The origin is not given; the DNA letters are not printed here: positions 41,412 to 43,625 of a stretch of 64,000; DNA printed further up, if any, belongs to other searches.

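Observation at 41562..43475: PseA-like amidotransferase next to fliD and flagellin points to acetamidino-pseudaminic acid on flagellin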

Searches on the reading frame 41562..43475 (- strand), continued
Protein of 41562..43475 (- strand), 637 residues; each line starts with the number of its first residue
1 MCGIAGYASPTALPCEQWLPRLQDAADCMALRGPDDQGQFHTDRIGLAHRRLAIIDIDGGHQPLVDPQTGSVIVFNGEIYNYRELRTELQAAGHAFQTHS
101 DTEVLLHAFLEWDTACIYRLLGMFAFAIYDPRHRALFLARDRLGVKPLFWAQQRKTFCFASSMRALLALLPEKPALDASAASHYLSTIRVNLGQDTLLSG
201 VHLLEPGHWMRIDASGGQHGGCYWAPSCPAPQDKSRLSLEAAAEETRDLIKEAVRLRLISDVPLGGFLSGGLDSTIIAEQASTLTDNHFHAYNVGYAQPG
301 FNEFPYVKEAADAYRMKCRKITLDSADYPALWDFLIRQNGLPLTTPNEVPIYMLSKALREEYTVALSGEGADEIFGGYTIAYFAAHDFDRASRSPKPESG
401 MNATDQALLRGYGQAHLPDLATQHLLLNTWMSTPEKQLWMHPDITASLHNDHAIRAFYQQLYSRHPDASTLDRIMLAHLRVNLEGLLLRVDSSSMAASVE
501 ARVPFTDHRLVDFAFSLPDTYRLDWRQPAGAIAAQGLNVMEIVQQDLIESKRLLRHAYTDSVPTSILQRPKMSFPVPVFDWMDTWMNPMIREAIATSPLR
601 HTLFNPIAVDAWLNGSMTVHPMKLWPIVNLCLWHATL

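Call 20: find_encoding_contigs(protein=P0035, flank=8000, max_places=1)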
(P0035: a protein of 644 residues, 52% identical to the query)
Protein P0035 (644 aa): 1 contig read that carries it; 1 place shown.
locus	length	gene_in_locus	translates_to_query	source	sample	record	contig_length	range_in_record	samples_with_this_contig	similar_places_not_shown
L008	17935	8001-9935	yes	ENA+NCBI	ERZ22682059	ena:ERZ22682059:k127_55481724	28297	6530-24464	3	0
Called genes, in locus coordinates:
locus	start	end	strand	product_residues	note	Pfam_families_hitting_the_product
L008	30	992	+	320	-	PF00669:Flagellin_N, PF00700:Flagellin_C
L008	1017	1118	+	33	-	-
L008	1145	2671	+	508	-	PF02465:FliD_N, PF07195:FliD_C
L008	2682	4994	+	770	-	PF01973:MptE-like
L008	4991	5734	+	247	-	PF02348:CTP_transf_3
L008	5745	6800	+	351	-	PF03102:NeuB, PF08666:SAF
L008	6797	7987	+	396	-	PF02350:Epimerase_2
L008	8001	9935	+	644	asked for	PF13522:GATase_6, PF13537:GATase_7, PF00733:Asn_synthase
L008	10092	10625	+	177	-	PF05497:Destabilase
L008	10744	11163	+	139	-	-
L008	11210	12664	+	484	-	PF04715:, PF00425:Chorismate_bind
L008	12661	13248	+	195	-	PF00117:GATase, PF07722:Peptidase_C26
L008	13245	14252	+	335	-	PF02885:Glycos_trans_3N, PF00591:Glycos_transf_3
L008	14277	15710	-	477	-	PF00309:Sigma54_AID, PF04963:Sigma54_CBD, PF04552:Sigma54_DBD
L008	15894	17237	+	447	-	PF05448:AXE1 (faint)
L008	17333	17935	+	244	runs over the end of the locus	PF01479:S4, PF01728:FtsJ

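Call 31: find_related_loci(query=A1, collection=genome_contigs, flank=10000)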
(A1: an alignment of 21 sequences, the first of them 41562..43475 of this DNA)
Query A1 (637 aa) in genome_contigs; peptide patterns used: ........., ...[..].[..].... (x = any residue, [..] = any of these).
166 stretches matched a pattern; 160 encode a relative of the query (tblastn E <= 1e-3); the best 80 are kept; 80 distinct loci.
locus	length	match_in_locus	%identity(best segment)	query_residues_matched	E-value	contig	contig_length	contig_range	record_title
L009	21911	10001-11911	95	1-637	0e+0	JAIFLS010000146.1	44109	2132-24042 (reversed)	MAG: bacterium isolate bin_212 scaffold_341, whole genome shotgun sequence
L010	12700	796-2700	68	1-635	0e+0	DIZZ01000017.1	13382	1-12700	MAG TPA_asm: Verrucomicrobia bacterium UBA6015 UBA6015_contig_10001, whole genome shotgun sequence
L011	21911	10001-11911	69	1-637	0e+0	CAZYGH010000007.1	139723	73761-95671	MAG TPA_asm: uncultured Verrucomicrobiota bacterium isolate binchicken_co309_146 genome assembly, contig: NODE_43_length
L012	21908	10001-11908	50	1-634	0e+0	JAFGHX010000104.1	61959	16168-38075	MAG: Kiritimatiellae bacterium isolate Zod_Metabat.16 k87_2763699, whole genome shotgun sequence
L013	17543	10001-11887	52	1-634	0e+0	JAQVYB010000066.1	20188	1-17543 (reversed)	MAG: Kiritimatiellae bacterium isolate STF2_14 NODE_6538_length_20188_cov_3.088380_Sandtown_F2, whole genome shotgun seq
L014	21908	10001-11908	51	1-634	0e+0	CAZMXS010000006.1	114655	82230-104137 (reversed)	MAG TPA_asm: uncultured Verrucomicrobiota bacterium isolate SRP167436_co1_345 genome assembly, contig: NODE_127_length_1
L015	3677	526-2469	51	1-635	0e+0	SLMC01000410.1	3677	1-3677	MAG: Kiritimatiellae bacterium isolate CSSed165cm_338 CSSed16-5cm-142638, whole genome shotgun sequence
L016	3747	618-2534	49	1-637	0e+0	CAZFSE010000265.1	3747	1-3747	MAG TPA_asm: uncultured Verrucomicrobiota bacterium isolate binchicken_co269_230 genome assembly, contig: NODE_26127_len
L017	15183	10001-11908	49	1-634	0e+0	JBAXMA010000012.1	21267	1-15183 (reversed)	MAG: bacterium isolate ELA441 MAG441_12, whole genome shotgun sequence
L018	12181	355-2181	51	29-634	0e+0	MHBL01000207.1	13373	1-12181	MAG: Lentisphaerae bacterium RIFOXYA12_64_32 RifOxyA12_Lentisphaerae_64_32_updatedv2_285, whole genome shotgun sequence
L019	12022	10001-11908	50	1-634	0e+0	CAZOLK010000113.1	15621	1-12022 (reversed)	MAG TPA_asm: uncultured Verrucomicrobiota bacterium isolate SRP141376_co3_71 genome assembly, contig: NODE_10322_length_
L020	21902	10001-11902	51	1-633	0e+0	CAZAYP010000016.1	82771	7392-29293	MAG TPA_asm: uncultured Verrucomicrobiota bacterium isolate SRP272421_co3_169 genome assembly, contig: NODE_259_length_8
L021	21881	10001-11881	50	1-634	0e+0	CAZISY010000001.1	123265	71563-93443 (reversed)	MAG TPA_asm: uncultured Verrucomicrobiota bacterium isolate SRP192927_co3_639 genome assembly, contig: NODE_160_length_1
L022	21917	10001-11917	48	1-637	0e+0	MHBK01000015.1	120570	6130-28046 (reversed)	MAG: Lentisphaerae bacterium GWF2_57_35 gwf2_scaffold_1774, whole genome shotgun sequence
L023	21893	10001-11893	48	1-634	0e+0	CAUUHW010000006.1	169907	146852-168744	MAG TPA_asm: uncultured Desulfovibrionales bacterium isolate ERR10228863_bin.68_MetaWRAP_v1.3_MAG genome assembly, conti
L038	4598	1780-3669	44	1-633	1e-170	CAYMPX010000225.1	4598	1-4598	MAG TPA_asm: uncultured Methylomarinum sp. isolate SRP216583_co2_75 genome assembly, contig: NODE_17139_length_4598_cov_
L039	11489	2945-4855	42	1-634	1e-165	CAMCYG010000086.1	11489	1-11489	MAG: Victivallis vadensis isolate MiH-14oct19-130 genome assembly, contig: MiH-14oct19-C11898, whole genome shotgun sequ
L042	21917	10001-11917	45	1-637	2e-159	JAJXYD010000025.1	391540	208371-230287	MAG: Deltaproteobacteria bacterium isolate BP6.bin57 NODE_11_length_391540_cov_3.837660, whole genome shotgun sequence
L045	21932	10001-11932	44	1-637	5e-157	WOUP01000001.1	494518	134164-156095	MAG: Puniceicoccaceae bacterium 5H scaffold_0, whole genome shotgun sequence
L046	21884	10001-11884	43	1-632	3e-155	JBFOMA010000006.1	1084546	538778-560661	MAG: Puniceicoccaceae bacterium isolate PD13Bin-3-1 c_000000000006, whole genome shotgun sequence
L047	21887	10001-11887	42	1-634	4e-154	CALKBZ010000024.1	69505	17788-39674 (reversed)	MAG: uncultured Opitutales bacterium isolate FRAM_RAS_EGC1617_bin31 genome assembly, contig: FRAM_EGC1617_bin31-24, whol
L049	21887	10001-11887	43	1-634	2e-147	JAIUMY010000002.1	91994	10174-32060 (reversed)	MAG: Opitutales bacterium isolate PBR18_bin56 bin56.contig0001, whole genome shotgun sequence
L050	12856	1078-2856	42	1-597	1e-147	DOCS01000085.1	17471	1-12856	MAG TPA_asm: Opitutia bacterium isolate UBA8145 contig_82648, whole genome shotgun sequence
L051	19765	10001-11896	40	1-637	3e-147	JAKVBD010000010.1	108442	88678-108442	MAG: Lentisphaerales bacterium isolate ALOHA_ZT_19 ZT-Lentisphaerales-1_10, whole genome shotgun sequence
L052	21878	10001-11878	41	1-634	7e-147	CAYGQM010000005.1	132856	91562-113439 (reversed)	MAG TPA_asm: uncultured Opitutaceae bacterium isolate ERP117304_co3_273 genome assembly, contig: NODE_157_length_132856_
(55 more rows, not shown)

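Call 34: find_encoding_contigs(protein=P0046, flank=8000, max_places=1)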
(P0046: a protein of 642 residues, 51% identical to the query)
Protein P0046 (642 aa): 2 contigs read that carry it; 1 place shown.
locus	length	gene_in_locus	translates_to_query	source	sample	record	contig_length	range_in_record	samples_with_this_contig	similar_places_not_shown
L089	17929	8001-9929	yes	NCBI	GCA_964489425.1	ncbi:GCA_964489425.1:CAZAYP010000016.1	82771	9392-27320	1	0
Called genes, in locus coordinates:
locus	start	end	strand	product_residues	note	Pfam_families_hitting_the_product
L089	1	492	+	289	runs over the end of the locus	PF17848:Zn_ribbon_ACC, PF01039:Carboxyl_trans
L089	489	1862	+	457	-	PF08245:Mur_ligase_M, PF02875:Mur_ligase_C, PF27239:FOL3_C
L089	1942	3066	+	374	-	PF03033:Glyco_transf_28, PF13579:Glyco_trans_4_4 (weak), PF04101:Glyco_tran_28_C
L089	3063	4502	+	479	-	PF01225:Mur_ligase, PF08245:Mur_ligase_M, PF02875:Mur_ligase_C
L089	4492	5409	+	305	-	PF01820:Dala_Dala_lig_N, PF02655:ATP-grasp_3 (weak), PF02222:ATP-grasp (weak), PF02786:CPSase_L_D2 (weak), PF07478:Dala_Dala_lig_C, PF13535:ATP-grasp_4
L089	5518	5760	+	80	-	-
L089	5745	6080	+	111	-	PF02452:PemK_toxin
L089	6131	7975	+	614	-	PF08439:Peptidase_M3_N, PF01432:Peptidase_M3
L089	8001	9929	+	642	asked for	PF13522:GATase_6, PF13537:GATase_7, PF00733:Asn_synthase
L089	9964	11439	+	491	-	PF00535:Glycos_transf_2, PF10111:Glyco_tranf_2_2 (faint), PF13641:Glyco_tranf_2_3 (weak)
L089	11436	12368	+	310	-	-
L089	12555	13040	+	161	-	PF02381:MraZ (weak)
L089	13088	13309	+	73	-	-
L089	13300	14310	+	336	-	PF01795:Methyltransf_5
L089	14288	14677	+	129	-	-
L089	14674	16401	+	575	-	PF03717:PBP_dimer, PF00905:Transpeptidase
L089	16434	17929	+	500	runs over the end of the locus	PF01225:Mur_ligase, PF08245:Mur_ligase_M, PF02875:Mur_ligase_C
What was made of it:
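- One sits in the dcw/mur cell-wall cluster (L089, call 34). One orthologue lies between murG-murC-ddl and mraZ-mraW-ftsI-murE (call 34).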

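Call 35: find_encoding_contigs(protein=P0041, flank=8000, max_places=1)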
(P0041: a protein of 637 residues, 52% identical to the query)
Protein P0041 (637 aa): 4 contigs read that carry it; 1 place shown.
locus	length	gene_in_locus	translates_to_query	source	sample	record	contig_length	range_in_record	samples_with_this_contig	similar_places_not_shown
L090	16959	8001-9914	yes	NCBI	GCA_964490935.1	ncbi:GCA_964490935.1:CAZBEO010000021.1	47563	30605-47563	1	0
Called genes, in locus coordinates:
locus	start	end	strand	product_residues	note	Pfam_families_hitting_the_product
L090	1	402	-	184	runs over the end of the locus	-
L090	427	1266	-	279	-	PF00535:Glycos_transf_2, PF13641:Glyco_tranf_2_3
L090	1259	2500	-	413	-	PF00005:ABC_tran, PF14524:Wzt_C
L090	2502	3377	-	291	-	PF01061:ABC2_membrane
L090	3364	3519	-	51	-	-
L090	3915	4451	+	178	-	PF00881:Nitroreductase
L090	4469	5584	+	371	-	PF13439:Glyco_transf_4, PF13579:Glyco_trans_4_4 (weak), PF20706:GT4-conflict, PF00534:Glycos_transf_1, PF13692:Glyco_trans_1_4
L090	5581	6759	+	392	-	PF13439:Glyco_transf_4, PF13579:Glyco_trans_4_4, PF20706:GT4-conflict, PF00534:Glycos_transf_1, PF13692:Glyco_trans_1_4, PF13524:Glyco_trans_1_2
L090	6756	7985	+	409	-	PF00989:PAS, PF00512:HisKA, PF02518:HATPase_c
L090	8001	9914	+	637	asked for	PF13522:GATase_6, PF13537:GATase_7, PF00733:Asn_synthase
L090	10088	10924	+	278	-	PF02511:Thy1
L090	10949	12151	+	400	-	PF22025:ThiI_fer, PF02926:THUMP, PF02568:ThiI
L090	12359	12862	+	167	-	-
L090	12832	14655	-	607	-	PF00496:SBP_bac_5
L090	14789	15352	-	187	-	PF10543:ORF6N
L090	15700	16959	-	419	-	?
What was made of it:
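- Another lies beside GT4 genes and a Wzm/Wzt-type exporter (L090, call 35).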

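Call 38: search_protein_families(library=ncbifam, proteins=[L008:4991-5734:+, L008:5745-6800:+, L008:6797-7987:+, L008:2682-4994:+], max_evalue=0.001)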
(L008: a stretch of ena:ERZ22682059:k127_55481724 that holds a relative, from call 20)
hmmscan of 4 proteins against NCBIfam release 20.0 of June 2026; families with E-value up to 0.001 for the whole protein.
L008:4991-5734:+ (247 aa): 5 families
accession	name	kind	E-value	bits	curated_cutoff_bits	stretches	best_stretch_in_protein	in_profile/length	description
TIGR03584.1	PseF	equivalog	6e-37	127.4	205.7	1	24-243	2-218/222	pseudaminic acid cytidylyltransferase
NF003952.0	PRK05450.1-5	subfamily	2.4e-10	40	193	1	20-154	1-122/250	3-deoxy-manno-octulosonate cytidylyltransferase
NF009905.0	PRK13368.1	subfamily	3.6e-08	33.1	255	1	20-157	1-127/243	3-deoxy-manno-octulosonate cytidylyltransferase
NF003950.0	PRK05450.1-3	subfamily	6.7e-07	28.9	234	1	20-149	1-122/248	3-deoxy-manno-octulosonate cytidylyltransferase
NF003948.0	PRK05450.1-1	equivalog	0.00038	19.7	281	1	19-150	3-126/248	3-deoxy-manno-octulosonate cytidylyltransferase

L008:5745-6800:+ (351 aa): 3 families
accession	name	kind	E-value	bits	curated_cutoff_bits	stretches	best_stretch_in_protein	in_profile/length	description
TIGR03569.1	NeuB_NnaB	equivalog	2.7e-128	427.7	399.65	1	18-341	2-327/329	N-acetylneuraminate synthase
TIGR03586.1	PseI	equivalog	1.4e-87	294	340.25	1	17-342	2-326/327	pseudaminic acid synthase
NF009933.0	PRK13396.1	subfamily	0.0009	18.3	486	0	129-183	188-243/352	3-deoxy-7-phosphoheptulonate synthase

L008:6797-7987:+ (396 aa): 2 families
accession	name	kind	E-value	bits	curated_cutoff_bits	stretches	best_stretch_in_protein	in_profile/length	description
TIGR03568.1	NeuC_NnaA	equivalog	1.1e-124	416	235.9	1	9-372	2-365/365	UDP-N-acetylglucosamine 2-epimerase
TIGR00236.1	wecB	equivalog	5.1e-23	81.8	210.15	1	80-373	66-363/366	non-hydrolyzing UDP-N-acetylglucosamine 2-epimerase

L008:2682-4994:+ (770 aa): 1 family
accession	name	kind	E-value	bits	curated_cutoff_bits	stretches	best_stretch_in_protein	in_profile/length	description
NF050051.1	FlagModPseD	domain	1.9e-16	59.9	670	1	135-410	179-467/640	flagellin modification protein PseD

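Call 39: search_solved_structures(query=window:41562-43475:-, max_evalue=10)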
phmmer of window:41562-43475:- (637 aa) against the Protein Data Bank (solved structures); distinct sequences matched with E-value up to 10: 19.
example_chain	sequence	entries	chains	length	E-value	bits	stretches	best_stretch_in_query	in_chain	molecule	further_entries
7ylz_A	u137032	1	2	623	6.2e-63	216.4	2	1-379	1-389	hydroxyamidotransferase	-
1ct9_A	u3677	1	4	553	5.4e-39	137.3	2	26-169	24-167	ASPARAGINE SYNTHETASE B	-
6gq3_A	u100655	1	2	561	8.5e-26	93.7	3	47-168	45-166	Asparagine synthetase [glutamine-hydrolyzing]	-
8sue_A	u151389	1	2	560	9.3e-26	93.6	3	47-168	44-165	Asparagine synthetase [glutamine-hydrolyzing]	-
9b6c_A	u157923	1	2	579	5.4e-25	91.1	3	47-168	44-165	Asparagine synthetase [glutamine-hydrolyzing]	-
1xff_A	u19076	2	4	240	3e-05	25.8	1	19-139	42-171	Glucosamine--fructose-6-phosphate aminotransferase [isomerizing]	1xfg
1jxa_A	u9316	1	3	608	0.00019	23.2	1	27-139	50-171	glucosamine 6-phosphate synthase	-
2j6h_A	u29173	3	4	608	0.00019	23.2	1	27-139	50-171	GLUCOSAMINE-FRUCTOSE-6-PHOSPHATE AMINOTRANSFERASE | GLUCOSAMINE--FRUCTOSE-6-PHOSPHATE AMINOTRANSFERASE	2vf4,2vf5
3ooj_A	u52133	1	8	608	0.00019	23.2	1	27-139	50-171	Glucosamine/fructose-6-phosphate aminotransferase, isomerizing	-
4amv_A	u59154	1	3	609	0.00019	23.2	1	27-139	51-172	GLUCOSAMINE--FRUCTOSE-6-PHOSPHATE AMINOTRANSFERASE [ISOMER IZING]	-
6lbp_A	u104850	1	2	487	0.00023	22.9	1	68-153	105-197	Amidophosphoribosyltransferase 2, chloroplastic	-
1ao0_A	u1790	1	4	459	0.00047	21.9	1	67-161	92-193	GLUTAMINE PHOSPHORIBOSYLPYROPHOSPHATE AMIDOTRANSFERASE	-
1gph_1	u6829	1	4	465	0.00048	21.9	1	67-161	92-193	GLUTAMINE PHOSPHORIBOSYL-PYROPHOSPHATE AMIDOTRANSFERASE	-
6r4i_A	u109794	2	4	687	0.04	15.5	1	44-106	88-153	Glutamine--fructose-6-phosphate aminotransferase [isomerizing] 1 | Glutamine--fructose-6-phosphate-aminotransferase [isomerizing] 1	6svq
7ndl_A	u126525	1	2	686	0.04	15.5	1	44-106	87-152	Isoform 2 of Glutamine-fructose-6-phosphate aminotransferase [isomerizing] 1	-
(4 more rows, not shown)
